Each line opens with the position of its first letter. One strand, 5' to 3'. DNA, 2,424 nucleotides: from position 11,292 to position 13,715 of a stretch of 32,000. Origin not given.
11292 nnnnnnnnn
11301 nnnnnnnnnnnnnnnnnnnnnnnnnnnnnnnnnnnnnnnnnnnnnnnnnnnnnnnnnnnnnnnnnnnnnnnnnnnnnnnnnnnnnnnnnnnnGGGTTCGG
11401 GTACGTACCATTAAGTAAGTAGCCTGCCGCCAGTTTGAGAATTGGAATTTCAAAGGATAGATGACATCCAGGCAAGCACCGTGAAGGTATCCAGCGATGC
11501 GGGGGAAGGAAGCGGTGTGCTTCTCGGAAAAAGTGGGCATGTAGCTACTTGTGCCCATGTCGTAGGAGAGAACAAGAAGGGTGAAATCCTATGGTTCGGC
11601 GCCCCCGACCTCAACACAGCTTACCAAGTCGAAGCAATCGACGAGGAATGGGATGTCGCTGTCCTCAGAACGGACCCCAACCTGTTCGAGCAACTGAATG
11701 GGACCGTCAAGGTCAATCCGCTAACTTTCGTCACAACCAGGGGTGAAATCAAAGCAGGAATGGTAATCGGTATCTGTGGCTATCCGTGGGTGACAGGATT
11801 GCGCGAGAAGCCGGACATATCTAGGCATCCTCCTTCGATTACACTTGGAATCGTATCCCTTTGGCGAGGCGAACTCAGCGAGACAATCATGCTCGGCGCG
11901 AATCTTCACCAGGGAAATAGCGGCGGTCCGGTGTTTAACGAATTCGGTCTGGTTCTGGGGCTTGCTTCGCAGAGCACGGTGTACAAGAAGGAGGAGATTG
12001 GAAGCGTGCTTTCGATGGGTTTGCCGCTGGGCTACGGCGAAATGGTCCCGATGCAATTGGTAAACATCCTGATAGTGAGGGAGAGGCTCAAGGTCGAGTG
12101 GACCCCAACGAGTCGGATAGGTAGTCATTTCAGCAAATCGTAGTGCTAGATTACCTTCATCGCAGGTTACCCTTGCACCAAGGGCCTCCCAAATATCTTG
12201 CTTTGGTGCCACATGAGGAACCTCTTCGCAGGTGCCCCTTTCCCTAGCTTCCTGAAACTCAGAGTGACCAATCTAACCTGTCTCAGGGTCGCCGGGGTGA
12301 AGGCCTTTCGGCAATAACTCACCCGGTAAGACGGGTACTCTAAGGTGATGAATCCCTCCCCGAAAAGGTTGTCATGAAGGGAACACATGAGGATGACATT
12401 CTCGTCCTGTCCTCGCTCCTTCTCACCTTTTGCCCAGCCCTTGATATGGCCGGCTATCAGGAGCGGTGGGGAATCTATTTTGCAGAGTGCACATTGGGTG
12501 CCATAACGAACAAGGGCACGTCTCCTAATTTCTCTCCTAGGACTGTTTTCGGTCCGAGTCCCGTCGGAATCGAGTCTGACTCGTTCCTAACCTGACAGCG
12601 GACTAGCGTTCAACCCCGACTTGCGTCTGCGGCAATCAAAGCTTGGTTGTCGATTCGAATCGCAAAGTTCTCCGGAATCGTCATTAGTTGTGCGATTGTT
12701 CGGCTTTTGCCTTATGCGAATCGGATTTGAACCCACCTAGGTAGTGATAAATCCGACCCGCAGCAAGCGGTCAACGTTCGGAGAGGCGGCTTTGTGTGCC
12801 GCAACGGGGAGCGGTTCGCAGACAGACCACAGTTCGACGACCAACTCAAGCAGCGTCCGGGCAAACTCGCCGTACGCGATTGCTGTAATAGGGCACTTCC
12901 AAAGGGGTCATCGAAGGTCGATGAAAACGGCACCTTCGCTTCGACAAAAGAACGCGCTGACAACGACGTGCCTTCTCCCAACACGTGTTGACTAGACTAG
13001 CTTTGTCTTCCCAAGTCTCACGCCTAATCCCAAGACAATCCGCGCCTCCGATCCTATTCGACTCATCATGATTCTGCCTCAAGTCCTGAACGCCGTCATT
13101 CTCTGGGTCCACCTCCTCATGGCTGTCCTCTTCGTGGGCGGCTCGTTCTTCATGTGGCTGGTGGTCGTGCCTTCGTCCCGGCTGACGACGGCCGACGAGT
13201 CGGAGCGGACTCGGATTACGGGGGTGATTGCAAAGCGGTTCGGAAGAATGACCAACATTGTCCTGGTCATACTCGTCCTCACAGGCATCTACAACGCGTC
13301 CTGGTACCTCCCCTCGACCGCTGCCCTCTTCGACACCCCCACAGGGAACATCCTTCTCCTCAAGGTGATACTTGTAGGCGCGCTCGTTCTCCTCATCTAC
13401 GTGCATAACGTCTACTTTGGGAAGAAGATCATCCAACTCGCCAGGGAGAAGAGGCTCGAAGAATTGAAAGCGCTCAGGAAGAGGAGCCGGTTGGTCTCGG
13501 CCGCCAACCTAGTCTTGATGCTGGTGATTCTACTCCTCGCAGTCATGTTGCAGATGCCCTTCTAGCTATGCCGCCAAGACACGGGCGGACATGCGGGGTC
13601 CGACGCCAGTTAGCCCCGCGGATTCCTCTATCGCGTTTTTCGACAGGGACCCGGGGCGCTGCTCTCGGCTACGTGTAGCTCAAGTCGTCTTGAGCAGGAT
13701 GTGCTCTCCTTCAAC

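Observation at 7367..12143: Five-gene plus-strand set: EVE-like reader, HEPN-like protein, DUF262, mini-HEPN and trypsin-like protease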

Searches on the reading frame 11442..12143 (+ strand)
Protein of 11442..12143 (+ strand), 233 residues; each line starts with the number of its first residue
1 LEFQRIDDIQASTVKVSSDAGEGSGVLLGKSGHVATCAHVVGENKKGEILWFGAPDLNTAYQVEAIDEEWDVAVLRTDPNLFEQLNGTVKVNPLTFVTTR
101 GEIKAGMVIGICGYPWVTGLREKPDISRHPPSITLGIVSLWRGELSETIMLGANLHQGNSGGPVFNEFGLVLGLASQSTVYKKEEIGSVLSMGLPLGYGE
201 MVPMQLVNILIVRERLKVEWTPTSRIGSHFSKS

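Call 4: search_protein_families(library=pfam, proteins=[window:11442-12143:+], max_evalue=1)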
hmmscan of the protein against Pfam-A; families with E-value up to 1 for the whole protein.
window:11442-12143:+ (233 aa): 2 families
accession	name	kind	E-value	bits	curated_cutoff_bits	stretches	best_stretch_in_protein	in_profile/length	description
PF13365.12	Trypsin_2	-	1e-16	62.4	27.6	1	23-174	1-144/144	Trypsin-like peptidase domain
PF00089.32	Trypsin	-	1.3e-06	28.9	20.6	1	23-178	27-198/220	Trypsin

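Call 5: search_protein_families(library=padloc, proteins=[window:11442-12143:+], max_evalue=1)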
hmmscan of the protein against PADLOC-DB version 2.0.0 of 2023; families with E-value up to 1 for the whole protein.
window:11442-12143:+ (233 aa): 5 families
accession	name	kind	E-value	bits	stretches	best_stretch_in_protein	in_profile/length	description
PDLC02959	RT-Protease_XI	-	1.6e-12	45.2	1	16-181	345-490/510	single gene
PDLC02960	RT-Protease_XI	-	2.4e-12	44.6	1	14-181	341-488/506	single gene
PDLC03855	LmuA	-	2.1e-07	28.6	1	6-174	4-166/425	-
PDLC04593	PDC-M35A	-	1.1e-06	26.6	1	23-173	23-176/216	-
PDLC02159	Avs1b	-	0.00033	16.1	1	8-115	5-106/1924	-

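Call 6: search_protein_families(library=ncbifam, proteins=[window:11442-12143:+], max_evalue=1)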
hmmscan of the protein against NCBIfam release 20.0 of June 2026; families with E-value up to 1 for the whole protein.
window:11442-12143:+ (233 aa): 11 families
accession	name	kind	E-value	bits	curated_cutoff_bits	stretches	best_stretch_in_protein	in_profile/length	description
NF033740.0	MarP_fam_protase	equivalog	8.4e-11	41.5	250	1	6-179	190-355/390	MarP family serine protease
TIGR02037.1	degP_htrA_DO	subfamily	3.9e-08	32.7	416.2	2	16-80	55-117/434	Do family serine endopeptidase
NF041521.1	HhoA_HhoB_HtrA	equivalog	7.8e-08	32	450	2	13-79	49-113/335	HhoA/HhoB/HtrA family serine endopeptidase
NF047968.1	SerProtHtrA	equivalog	2.1e-06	27.4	470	2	16-78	82-144/357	serine protease HtrA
TIGR02038.1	protease_degS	equivalog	1.3e-05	24.5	422.95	1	20-202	77-242/351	outer membrane-stress sensor serine endopeptidase DegS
NF041810.1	Avs1b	equivalog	0.0002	18.6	1500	1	8-79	5-80/1931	AVAST type 1 anti-phage system protease Avs1b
NF053637.1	SerProtHtrAspr2045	equivalog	0.002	17.2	650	1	152-194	228-268/394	serine protease HtrA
NF008147.1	PRK10898.1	equivalog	0.0021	17.3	408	1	22-187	79-225/352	outer membrane-stress sensor serine endopeptidase DegS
NF040961.1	MamO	equivalog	0.02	13.3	800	1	15-113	95-194/648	magnetosome protein MamO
NF050055.1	SerProtHtrAMycob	equivalog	0.042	12.8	800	1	17-44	223-250/502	serine protease HtrA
NF050173.1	tryp_MXAN_2756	equivalog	0.1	12.3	200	1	8-44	36-72/199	MXAN_2756 family trypsin-like serine endoprotease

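Call 31: find_homologous_proteins(query=window:11442-12143:+, max_evalue=0.001)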
Query window:11442-12143:+ (233 aa): 5 proteins with E <= 0.001 among 634 candidates.
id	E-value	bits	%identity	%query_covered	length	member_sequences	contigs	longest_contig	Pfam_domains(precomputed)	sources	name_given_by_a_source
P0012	8.5e-152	521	100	100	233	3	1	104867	PF13365.13,PF00089.33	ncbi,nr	ncbi:MAG: trypsin-like peptidase domain-containing protein [Nitrososphaerota archaeon]|nr:trypsin-li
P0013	4.3e-72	261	55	94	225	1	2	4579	PF13365.13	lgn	-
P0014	2.0e-71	258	55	94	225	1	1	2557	PF13365.13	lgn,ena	-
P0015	4.7e-68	247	52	94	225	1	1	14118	PF13365.13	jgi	jgi:S1-C subfamily serine protease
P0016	9.3e-58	214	47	94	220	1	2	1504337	PF13365.13,PF00089.33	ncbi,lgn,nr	ncbi:MAG: trypsin-like peptidase domain-containing protein [archaeon]|nr:MAG: trypsin-like peptidase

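Call 32: find_encoding_contigs(protein=P0016, flank=8000, max_places=3)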
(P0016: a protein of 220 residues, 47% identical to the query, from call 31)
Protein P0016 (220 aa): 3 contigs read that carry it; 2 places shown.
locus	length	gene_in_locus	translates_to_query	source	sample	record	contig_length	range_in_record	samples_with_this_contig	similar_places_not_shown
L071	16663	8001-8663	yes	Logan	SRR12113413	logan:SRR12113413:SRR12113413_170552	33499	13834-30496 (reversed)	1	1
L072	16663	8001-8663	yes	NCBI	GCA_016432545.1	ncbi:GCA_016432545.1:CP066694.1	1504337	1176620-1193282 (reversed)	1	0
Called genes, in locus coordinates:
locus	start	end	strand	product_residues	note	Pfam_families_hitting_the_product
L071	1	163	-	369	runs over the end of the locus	PF13167:GTP-bdg_N, PF02421:FeoB_N (faint), PF16360:GTP-bdg_M, PF03193:RsgA_GTPase (faint), PF01926:MMR_HSR1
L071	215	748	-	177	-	PF06271:RDD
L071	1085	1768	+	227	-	PF02481:DNA_processg_A, PF18306:LDcluster4 (weak)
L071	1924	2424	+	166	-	-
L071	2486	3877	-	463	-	PF00324:AA_permease, PF13520:AA_permease_2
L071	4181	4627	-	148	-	-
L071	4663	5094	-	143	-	-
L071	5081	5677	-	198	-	-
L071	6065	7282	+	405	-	PF14487:DarT, PF01661:Macro (faint)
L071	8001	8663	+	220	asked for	PF00089:Trypsin (weak), PF13365:Trypsin_2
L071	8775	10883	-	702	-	PF01555:N6_N4_Mtase (faint)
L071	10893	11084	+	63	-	-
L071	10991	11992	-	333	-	PF13020:NOV_C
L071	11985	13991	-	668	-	PF00176:SNF2-rel_dom, PF04851:ResIII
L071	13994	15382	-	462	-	-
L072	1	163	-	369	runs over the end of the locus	PF13167:GTP-bdg_N, PF02421:FeoB_N (faint), PF16360:GTP-bdg_M, PF03193:RsgA_GTPase (faint), PF01926:MMR_HSR1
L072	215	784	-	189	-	PF13240:Zn_Ribbon_1, PF06271:RDD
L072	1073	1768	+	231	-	PF02481:DNA_processg_A, PF18306:LDcluster4 (weak)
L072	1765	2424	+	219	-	-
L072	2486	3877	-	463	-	PF00324:AA_permease, PF13520:AA_permease_2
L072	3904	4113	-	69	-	-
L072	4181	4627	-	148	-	-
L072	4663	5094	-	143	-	-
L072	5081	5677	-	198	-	-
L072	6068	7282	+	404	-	PF14487:DarT, PF01661:Macro (faint)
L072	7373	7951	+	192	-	-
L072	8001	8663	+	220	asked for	PF00089:Trypsin (weak), PF13365:Trypsin_2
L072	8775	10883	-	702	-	PF01555:N6_N4_Mtase (faint)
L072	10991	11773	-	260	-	PF13020:NOV_C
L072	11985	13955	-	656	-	PF00176:SNF2-rel_dom, PF04851:ResIII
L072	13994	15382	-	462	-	-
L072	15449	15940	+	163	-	PF10107:Endonuc_Holl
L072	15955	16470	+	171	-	PF10107:Endonuc_Holl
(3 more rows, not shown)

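Call 33: find_encoding_contigs(protein=P0015, flank=8000, max_places=2)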
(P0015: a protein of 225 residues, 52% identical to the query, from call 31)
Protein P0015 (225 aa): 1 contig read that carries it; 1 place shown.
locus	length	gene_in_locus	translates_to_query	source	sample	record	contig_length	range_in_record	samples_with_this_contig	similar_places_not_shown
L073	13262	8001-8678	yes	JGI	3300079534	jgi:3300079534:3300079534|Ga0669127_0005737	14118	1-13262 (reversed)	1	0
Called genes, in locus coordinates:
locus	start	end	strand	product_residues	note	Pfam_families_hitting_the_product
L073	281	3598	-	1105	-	-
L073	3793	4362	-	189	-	-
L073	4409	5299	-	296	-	-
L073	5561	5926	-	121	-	-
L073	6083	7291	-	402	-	PF00589:Phage_integrase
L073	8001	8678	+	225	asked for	PF13365:Trypsin_2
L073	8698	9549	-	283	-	-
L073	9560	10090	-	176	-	-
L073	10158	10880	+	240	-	-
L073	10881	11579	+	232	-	-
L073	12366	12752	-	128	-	-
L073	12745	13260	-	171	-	?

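Call 34: find_encoding_contigs(protein=P0013, flank=8000, max_places=2)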
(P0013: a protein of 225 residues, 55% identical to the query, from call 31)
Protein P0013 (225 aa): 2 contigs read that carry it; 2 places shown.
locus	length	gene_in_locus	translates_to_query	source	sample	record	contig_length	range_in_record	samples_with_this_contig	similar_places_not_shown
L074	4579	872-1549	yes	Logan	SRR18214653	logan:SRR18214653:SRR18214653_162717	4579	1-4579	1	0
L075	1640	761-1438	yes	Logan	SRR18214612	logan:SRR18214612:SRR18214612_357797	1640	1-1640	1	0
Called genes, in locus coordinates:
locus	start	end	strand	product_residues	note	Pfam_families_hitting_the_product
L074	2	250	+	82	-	?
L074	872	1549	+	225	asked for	PF13365:Trypsin_2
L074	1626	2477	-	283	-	-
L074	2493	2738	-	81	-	-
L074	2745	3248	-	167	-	-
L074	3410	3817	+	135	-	-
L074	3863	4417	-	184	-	-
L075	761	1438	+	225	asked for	PF13365:Trypsin_2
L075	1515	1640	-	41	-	?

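Call 77: search_protein_families(library=pfam, proteins=[L072:7286-7951:+, L073:8698-9549:-], max_evalue=0.1)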
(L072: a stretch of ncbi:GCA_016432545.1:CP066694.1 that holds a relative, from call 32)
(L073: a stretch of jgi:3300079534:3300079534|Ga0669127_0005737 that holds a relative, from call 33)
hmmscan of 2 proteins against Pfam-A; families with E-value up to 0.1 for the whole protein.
L072:7286-7951:+ (221 aa): 1 family
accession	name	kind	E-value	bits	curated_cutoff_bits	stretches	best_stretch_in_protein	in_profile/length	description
PF14487.12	DarT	-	0.00016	21.9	22.5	1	7-65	1-63/201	ssDNA thymidine ADP-ribosyltransferase, DarT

L073:8698-9549:- (283 aa): 1 family
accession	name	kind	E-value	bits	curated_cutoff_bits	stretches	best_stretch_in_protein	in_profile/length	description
PF05168.19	HEPN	-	0.075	13.6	22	0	6-57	2-54/117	HEPN domain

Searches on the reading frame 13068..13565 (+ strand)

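Call 77: search_protein_families(library=pfam, proteins=[window:13068-13565:+], max_evalue=0.1)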
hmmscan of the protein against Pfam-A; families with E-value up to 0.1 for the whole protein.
window:13068-13565:+ (165 aa): 3 families
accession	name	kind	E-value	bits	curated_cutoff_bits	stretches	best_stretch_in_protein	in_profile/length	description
PF05425.18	CopD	-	1.5e-14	54.6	32.1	1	54-161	3-105/105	Copper resistance protein D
PF09980.14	DUF2214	-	0.00039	20.8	34.1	1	9-161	3-142/147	Predicted membrane protein (DUF2214)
PF10027.14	DUF2269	-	0.0096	16.4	28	1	10-77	2-67/150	Predicted integral membrane protein (DUF2269)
